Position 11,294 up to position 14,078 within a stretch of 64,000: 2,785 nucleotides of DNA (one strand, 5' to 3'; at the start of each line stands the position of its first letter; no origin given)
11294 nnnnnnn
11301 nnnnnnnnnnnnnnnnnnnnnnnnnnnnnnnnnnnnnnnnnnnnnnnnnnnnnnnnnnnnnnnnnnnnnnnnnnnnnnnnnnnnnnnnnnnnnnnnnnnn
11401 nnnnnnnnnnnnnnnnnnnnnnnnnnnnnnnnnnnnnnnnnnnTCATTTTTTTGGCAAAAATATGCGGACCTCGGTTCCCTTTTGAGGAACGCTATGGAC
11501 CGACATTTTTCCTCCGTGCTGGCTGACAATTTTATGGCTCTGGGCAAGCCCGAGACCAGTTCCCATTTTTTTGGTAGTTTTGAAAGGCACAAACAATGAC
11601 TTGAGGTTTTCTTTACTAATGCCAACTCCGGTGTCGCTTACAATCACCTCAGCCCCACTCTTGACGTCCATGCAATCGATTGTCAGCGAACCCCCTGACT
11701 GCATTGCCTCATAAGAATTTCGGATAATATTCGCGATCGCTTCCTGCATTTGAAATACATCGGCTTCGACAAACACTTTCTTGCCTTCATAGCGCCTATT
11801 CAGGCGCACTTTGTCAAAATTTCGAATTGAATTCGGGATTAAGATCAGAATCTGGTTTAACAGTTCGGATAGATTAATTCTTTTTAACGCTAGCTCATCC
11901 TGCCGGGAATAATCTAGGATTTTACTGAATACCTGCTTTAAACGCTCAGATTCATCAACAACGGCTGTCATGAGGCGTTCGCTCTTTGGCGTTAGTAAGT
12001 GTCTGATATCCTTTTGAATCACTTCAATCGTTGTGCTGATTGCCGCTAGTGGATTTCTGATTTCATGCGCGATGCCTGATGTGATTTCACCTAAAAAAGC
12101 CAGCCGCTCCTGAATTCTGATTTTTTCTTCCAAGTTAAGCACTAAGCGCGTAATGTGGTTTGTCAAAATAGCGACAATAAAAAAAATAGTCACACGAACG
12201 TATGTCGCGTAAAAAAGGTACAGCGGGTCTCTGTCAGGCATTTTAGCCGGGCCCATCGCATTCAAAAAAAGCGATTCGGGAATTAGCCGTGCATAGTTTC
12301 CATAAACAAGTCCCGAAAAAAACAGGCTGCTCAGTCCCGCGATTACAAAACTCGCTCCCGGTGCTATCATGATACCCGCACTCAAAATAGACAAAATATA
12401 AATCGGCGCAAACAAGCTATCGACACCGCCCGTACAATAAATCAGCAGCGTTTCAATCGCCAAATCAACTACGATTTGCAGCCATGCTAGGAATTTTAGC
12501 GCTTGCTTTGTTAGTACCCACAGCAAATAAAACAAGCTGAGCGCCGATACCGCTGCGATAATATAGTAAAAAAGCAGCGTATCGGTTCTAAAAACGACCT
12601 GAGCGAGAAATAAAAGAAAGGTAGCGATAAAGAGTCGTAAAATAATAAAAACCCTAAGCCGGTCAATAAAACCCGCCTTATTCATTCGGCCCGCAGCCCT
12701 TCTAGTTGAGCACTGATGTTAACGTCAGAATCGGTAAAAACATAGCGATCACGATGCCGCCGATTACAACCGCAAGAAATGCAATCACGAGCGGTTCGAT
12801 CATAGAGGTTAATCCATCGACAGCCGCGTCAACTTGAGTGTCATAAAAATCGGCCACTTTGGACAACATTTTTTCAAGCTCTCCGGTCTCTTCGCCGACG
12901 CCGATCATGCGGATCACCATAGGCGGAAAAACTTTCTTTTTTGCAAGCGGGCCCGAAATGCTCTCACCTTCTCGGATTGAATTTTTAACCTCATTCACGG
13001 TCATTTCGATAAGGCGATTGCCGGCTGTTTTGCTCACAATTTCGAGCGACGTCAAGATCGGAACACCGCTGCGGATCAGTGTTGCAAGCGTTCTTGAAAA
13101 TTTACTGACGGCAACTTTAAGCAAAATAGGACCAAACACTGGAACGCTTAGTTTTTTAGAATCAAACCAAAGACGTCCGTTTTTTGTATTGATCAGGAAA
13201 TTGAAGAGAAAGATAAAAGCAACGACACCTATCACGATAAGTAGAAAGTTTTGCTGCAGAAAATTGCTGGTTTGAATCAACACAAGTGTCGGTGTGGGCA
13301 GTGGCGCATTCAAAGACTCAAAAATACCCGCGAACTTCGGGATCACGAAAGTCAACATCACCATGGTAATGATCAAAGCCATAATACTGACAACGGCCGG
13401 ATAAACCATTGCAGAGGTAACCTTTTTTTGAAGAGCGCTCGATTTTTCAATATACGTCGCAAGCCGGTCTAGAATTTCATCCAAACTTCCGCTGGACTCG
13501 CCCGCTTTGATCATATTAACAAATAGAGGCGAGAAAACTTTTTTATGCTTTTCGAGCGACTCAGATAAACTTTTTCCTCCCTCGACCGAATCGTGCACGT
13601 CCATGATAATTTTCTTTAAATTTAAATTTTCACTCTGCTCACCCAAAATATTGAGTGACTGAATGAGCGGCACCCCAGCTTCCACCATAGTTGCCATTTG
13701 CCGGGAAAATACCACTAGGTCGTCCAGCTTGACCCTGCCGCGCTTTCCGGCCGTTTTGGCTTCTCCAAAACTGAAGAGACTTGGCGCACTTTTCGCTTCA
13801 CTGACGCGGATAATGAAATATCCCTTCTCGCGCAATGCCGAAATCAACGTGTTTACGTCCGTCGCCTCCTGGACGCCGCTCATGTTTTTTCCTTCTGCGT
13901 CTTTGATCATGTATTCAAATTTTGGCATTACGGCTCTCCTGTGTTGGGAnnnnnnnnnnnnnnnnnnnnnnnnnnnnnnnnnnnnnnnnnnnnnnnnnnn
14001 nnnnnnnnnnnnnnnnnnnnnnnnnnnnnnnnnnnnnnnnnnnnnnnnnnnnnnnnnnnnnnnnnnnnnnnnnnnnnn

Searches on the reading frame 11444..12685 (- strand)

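Call 34: search_protein_families(library=pfam, proteins=[window:11444-12685:-], max_evalue=0.00001)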
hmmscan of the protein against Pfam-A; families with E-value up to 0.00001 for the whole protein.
window:11444-12685:- (413 aa): 4 families
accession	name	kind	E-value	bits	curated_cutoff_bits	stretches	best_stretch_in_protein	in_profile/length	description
PF02518.31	HATPase_c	-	2.9e-21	76.4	26.4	1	310-412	3-109/111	Histidine kinase-, DNA gyrase B-, and HSP90-like ATPase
PF00512.31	HisKA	-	1.3e-13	51.2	26.9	1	199-264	3-65/66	His Kinase A (phospho-acceptor) domain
PF25323.1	6TM_PilS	-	4.3e-07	30.3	27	1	10-180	12-180/189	PilS-like transmembrane domain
PF13589.12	HATPase_c_3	-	8.2e-07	29.6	25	1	313-395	3-80/137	Histidine kinase-, DNA gyrase B-, and HSP90-like ATPase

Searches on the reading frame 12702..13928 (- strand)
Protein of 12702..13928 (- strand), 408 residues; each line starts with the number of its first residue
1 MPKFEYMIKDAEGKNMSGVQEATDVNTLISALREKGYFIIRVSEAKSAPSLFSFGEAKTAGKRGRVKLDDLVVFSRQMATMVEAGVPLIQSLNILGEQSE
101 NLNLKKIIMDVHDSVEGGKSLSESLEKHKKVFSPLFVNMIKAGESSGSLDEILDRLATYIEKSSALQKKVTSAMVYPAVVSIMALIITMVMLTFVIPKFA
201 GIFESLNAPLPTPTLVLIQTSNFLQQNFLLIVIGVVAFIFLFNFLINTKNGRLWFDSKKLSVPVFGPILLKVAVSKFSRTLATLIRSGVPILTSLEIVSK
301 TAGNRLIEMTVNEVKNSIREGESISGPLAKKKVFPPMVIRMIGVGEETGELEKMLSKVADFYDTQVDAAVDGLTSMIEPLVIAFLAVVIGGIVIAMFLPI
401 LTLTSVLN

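Call 34: search_protein_families(library=pfam, proteins=[window:12702-13928:-], max_evalue=0.00001)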
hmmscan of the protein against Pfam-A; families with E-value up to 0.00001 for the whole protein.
window:12702-13928:- (408 aa): 1 family
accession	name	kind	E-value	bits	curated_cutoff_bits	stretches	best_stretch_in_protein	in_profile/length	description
PF00482.28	T2SSF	-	2.5e-67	225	25.2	2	74-197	1-125/125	Type II secretion system (T2SS), protein F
